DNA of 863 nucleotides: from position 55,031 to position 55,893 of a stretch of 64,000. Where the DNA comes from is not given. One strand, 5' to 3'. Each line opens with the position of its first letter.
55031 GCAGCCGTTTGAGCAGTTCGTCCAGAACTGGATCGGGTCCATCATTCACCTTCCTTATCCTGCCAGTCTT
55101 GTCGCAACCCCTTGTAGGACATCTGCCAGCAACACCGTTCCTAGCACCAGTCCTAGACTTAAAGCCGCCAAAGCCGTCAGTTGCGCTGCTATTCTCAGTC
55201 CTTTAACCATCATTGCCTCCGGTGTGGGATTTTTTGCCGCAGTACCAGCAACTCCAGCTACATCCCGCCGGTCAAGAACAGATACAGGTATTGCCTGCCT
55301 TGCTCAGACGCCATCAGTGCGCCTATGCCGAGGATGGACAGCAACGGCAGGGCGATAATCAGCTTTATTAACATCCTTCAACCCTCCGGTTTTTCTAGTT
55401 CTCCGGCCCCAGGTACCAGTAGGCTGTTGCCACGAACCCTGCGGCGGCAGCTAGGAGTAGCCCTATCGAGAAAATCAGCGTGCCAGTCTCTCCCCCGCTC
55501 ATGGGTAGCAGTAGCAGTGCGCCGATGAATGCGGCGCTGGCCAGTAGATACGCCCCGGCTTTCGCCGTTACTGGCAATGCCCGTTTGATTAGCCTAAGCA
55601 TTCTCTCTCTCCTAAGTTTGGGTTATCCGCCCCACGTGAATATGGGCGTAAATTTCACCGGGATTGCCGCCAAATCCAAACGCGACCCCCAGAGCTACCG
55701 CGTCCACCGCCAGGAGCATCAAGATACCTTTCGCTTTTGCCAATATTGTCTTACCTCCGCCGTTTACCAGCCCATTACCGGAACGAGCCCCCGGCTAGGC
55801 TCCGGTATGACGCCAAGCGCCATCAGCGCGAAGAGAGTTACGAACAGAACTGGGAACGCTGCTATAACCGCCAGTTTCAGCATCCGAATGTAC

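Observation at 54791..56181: Operon of eight tightly coupled micro-ORFs, six encoding 38-92-aa hydrophobic peptides, directly downstream of a truncated integrase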

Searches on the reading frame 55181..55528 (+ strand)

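Call 90: search_protein_families(library=pfam, proteins=[window:55181-55528:+], max_evalue=1)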
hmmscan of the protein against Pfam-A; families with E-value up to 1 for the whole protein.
window:55181-55528:+ (115 aa): 1 family
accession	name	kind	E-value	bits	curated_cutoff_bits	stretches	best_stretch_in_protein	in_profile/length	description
PF01363.27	FYVE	-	0.03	14.9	27.8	1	9-45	24-65/67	FYVE zinc finger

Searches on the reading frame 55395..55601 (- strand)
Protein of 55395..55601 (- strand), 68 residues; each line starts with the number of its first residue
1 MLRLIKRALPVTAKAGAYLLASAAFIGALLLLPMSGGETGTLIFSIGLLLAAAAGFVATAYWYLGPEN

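Call 7: search_protein_families(library=pfam, proteins=[window:55395-55601:-], max_evalue=10)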
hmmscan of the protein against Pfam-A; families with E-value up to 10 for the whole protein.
window:55395-55601:- (68 aa): 1 family
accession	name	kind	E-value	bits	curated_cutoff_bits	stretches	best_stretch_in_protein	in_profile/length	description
PF19744.4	DUF6232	-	0.85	10.5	27.4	1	11-58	26-74/117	Family of unknown function (DUF6232)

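Call 9: find_encoding_contigs(protein=window:55395-55601:-, flank=10000, max_places=10)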
Protein window:55395-55601:- (68 aa): 5 contigs read that carry it; 4 places shown.
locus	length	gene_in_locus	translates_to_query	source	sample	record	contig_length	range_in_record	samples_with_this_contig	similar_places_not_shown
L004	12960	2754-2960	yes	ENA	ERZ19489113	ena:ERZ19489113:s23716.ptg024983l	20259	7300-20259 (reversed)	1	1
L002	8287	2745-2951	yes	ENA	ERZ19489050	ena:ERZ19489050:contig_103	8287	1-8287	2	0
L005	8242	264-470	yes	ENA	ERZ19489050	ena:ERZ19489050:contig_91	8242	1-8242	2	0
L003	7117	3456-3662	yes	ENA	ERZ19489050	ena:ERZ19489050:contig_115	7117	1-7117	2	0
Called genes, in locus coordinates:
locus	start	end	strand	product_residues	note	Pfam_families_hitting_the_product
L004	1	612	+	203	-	?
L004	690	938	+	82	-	PF01726:LexA_DNA_bind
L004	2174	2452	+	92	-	-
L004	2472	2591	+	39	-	-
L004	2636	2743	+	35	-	-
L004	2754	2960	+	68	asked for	-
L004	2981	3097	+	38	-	-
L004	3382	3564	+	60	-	-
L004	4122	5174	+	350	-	PF01212:Beta_elim_lyase, PF01041:DegT_DnrJ_EryC1 (weak), PF01053:Cys_Met_Meta_PP (weak), PF00266:Aminotran_5 (weak)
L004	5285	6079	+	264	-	PF01555:N6_N4_Mtase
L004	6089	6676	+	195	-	PF00857:Isochorismatase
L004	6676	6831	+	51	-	-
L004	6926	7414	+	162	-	PF04073:tRNA_edit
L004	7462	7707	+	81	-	-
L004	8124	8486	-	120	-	-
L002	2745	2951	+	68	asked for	-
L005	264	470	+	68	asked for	-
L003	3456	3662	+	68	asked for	-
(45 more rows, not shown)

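Call 12: search_protein_families(library=phrogs, proteins=[window:55395-55601:-], max_evalue=1)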
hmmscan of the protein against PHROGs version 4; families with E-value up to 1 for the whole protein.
window:55395-55601:- (68 aa): 1 family
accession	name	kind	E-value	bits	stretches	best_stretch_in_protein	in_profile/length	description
phrog_19184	-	unknown function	0.6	11.1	1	46-61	5-20/46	-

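Call 15: find_related_loci(query=window:55395-55601:-, collection=viral_contigs, flank=8000)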
Query window:55395-55601:- (68 aa) in viral_contigs; peptide patterns used: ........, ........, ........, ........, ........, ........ (x = any residue, [..] = any of these).
122 stretches matched a pattern, but none encodes a relative of the query by tblastn (E <= 1e-3).

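Call 40: search_protein_families(library=padloc, proteins=[window:55395-55601:-], max_evalue=0.01)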
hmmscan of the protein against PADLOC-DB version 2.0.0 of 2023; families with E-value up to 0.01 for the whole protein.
window:55395-55601:- (68 aa): 0 families

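Call 41: search_protein_families(library=ncbifam, proteins=[window:55395-55601:-], max_evalue=0.01)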
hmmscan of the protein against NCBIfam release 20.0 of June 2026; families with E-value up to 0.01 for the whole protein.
window:55395-55601:- (68 aa): 0 families

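Call 55: find_related_loci(query=window:55395-55601:-, collection=metagenome_contigs, flank=8000)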
Query window:55395-55601:- (68 aa) in metagenome_contigs; peptide patterns used: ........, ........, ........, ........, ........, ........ (x = any residue, [..] = any of these).
600 stretches matched a pattern, but none encodes a relative of the query by tblastn (E <= 1e-3).

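Call 77: predict_structure(protein=window:55395-55601:-)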
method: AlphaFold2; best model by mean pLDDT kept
length: 68 residues; sequences in the alignment: 1
mean_pLDDT: 83.4   pTM: 0.58
mean pLDDT of the five models: 83.4, 75.3, 74.2, 73.8, 73.1
residues with pLDDT >= 90: 13; 70-90: 52; 50-70: 3; < 50: 0
segments of 3 or more residues with pLDDT < 50: none
pLDDT, mean of each block of 10 residues (from residue 1): 76 82 89 83 92 88 73
secondary structure, 60 per line:
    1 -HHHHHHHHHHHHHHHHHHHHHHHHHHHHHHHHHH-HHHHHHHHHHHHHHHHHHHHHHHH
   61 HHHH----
elements in order: H2-35 H37-64

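Call 80: fold_search(model_id=the predicted structure, library=viral)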
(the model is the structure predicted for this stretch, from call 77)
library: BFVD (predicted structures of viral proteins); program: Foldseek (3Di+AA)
matches with E <= 10: 294; with E <= 0.001: 0
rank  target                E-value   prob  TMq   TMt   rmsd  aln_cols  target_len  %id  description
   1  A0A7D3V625            5.6e-01  0.96  0.68  0.27   4.4        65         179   17  Uncharacterized protein [Fadolivirus FV1/VV64]
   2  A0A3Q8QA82            7.2e-01  0.41  0.42  0.31   5.0        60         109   22  (no name in the UniProt tables at hand)
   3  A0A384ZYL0            7.7e-01  0.94  0.71  0.66   2.4        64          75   17  Uncharacterized protein [Dickeya phage vB_DsoM_AD1]
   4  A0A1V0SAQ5            9.8e-01  0.89  0.62  0.24   2.8        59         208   17  Glycine zipper family protein [Catovirus CTV1]
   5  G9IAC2                1.0e+00  0.41  0.45  0.45   4.9        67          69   19  (no name in the UniProt tables at hand)
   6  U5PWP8                1.1e+00  0.92  0.66  0.67   2.0        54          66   24  Uncharacterized protein [Bacillus phage Spock]
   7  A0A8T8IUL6            1.2e+00  0.97  0.73  0.91   0.9        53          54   19  (no name in the UniProt tables at hand)
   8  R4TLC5                1.3e+00  0.66  0.57  0.52   3.2        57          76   16  Uncharacterized protein [Halogranum tailed virus 1]
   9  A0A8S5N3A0            1.6e+00  0.28  0.46  0.44   4.8        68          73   15  Uncharacterized protein [Podoviridae sp. ctzMH52]
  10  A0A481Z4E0            1.8e+00  0.80  0.68  0.56   2.2        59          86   25  Uncharacterized protein [Pithovirus LCPAC201]
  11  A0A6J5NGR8            2.0e+00  0.38  0.58  0.42   4.0        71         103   20  Uncharacterized protein [uncultured Caudovirales phage]
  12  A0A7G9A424            2.0e+00  0.28  0.52  0.23   4.4        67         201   19  Uncharacterized protein [Bacteriophage sp.]
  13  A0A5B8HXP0            2.1e+00  0.82  0.72  0.79   2.2        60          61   15  Uncharacterized protein [Mimiviridae sp. ChoanoV1]
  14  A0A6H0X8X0            2.1e+00  0.82  0.71  0.76   1.4        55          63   20  Uncharacterized protein [Vibrio phage V09]
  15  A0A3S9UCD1            2.2e+00  0.44  0.54  0.54   3.4        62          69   22  (no name in the UniProt tables at hand)
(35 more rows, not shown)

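Call 81: fold_search(model_id=the predicted structure, library=pdb)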
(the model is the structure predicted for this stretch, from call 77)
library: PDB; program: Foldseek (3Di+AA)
matches with E <= 10: 53; with E <= 0.001: 0
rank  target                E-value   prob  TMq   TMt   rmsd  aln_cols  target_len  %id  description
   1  7khr_f                1.6e+00  0.16  0.35  0.36   7.9        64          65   14  Cryo-EM structure of bafilomycin A1-bound intact V-ATPase from bovine brain (released 2021-03-17)
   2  7b93_J                2.5e+00  0.28  0.43  0.21   3.2        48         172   27  Cryo-EM structure of mitochondrial complex I from Mus musculus inhibited by IACS-2858 at 3.0 A (released 2021-05-26)
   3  4fi5                  4.2e+00  0.41  0.64  0.62   3.9        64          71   11  Crystal structure of the N-terminal domain of Hantaan virus strain 76-118 nucleoprotein (released 2012-06-20)
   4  9ctw_A                4.5e+00  0.16  0.46  0.20   3.7        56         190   16  Cryo-EM structure of SARS-CoV-2 M (long conformation) in the presence of C1P (released 2024-11-06)
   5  6l7o_G                5.0e+00  0.41  0.60  0.24   2.0        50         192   18  cryo-EM structure of cyanobacteria Fd-NDH-1L complex (released 2020-02-19)
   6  2rbd_A                5.4e+00  0.28  0.56  0.28   2.7        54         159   15  CRYSTAL STRUCTURE OF A PUTATIVE SPORE COAT PROTEIN (BH2358) FROM BACILLUS HALODURANS C-125 AT 1.54 A RESOLUTION (released 2007-10-02)
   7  4o9u_C                5.4e+00  0.21  0.50  0.40   2.8        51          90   22  Mechanism of transhydrogenase coupling proton translocation and hydride transfer (released 2015-01-28)
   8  4w4k_C                5.4e+00  0.10  0.38  0.34   5.0        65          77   14  Crystal structure of a PE25-PPE41 heterodimer from a type VII secretion system of M. tuberculosis (released 2014-10-01)
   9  8eau_e                5.7e+00  0.16  0.47  0.45   2.9        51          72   18  Yeast VO in complex with Vma21p (released 2022-11-02)
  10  9i4i_m                5.7e+00  0.14  0.42  0.21   3.0        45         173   27  High resolution Cryo-EM structure of human complex I in mitochondria (released 2025-11-12)
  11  6o7t_e                6.1e+00  0.14  0.50  0.52   3.3        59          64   19  Saccharomyces cerevisiae V-ATPase Vph1-VO (released 2019-04-03)
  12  4biz_C                6.1e+00  0.14  0.50  0.19   4.4        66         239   12  Crystal structure of CpxAHDC (orthorhombic form 2) (released 2014-04-23)
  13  5l8b_B                6.5e+00  0.30  0.63  0.52   2.8        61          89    8  Crystal structure of Rhodospirillum rubrum Rru_A0973 mutant E62A (released 2016-08-31)
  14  5l8f_A                6.9e+00  0.30  0.65  0.53   2.8        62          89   11  Crystal structure of Rhodospirillum rubrum Rru_A0973 mutant E32A, E62A, H65A. (released 2017-06-21)
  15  2ic9_A                6.9e+00  0.25  0.58  0.55   3.4        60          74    8  The Coiled-coil Domain (residues 1-93) Structure of the Sin Nombre Virus Nucleocapsid Protein (released 2007-02-27)
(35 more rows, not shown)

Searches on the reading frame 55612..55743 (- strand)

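Call 7: search_protein_families(library=pfam, proteins=[window:55612-55743:-], max_evalue=10)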
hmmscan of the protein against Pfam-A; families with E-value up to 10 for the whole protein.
window:55612-55743:- (43 aa): 0 families

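Call 12: search_protein_families(library=phrogs, proteins=[window:55612-55743:-], max_evalue=1)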
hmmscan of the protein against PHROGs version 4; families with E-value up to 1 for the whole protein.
window:55612-55743:- (43 aa): 1 family
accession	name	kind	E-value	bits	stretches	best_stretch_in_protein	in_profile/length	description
phrog_15211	-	unknown function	0.021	15.9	1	10-36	11-37/74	-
